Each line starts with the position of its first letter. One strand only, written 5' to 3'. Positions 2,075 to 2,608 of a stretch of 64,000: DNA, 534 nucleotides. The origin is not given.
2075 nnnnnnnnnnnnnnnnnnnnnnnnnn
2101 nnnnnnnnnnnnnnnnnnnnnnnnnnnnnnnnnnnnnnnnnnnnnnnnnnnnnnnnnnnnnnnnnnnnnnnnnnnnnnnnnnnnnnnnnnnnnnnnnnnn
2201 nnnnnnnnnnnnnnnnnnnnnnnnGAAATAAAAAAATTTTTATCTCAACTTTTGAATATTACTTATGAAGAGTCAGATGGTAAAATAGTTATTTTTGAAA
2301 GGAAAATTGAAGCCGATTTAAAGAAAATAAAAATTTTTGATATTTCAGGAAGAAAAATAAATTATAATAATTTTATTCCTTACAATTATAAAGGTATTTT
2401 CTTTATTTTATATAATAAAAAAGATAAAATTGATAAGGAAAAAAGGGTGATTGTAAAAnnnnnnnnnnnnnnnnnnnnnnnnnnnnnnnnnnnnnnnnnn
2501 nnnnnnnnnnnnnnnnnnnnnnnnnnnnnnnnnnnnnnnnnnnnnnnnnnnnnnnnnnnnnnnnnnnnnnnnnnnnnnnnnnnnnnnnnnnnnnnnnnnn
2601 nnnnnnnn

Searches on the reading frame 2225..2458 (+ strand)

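Call 55: search_protein_families(library=pfam, max_evalue=10, proteins=[window:2225-2458:+])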
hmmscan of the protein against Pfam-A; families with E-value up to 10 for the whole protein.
seq(78 aa): 3 families
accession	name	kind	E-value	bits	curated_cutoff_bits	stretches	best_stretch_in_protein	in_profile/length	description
PF20862.2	DUF6843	-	0.053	13.9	27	1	50-73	8-31/110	Family of unknown function (DUF6843)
PF18962.6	Por_Secre_tail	-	0.055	14.2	27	1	19-49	8-38/75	Secretion system C-terminal sorting domain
PF18237.6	Tk-SP_N-pro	-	1.5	9.3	26.5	1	20-48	25-52/67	Tk-SP N-propeptide domain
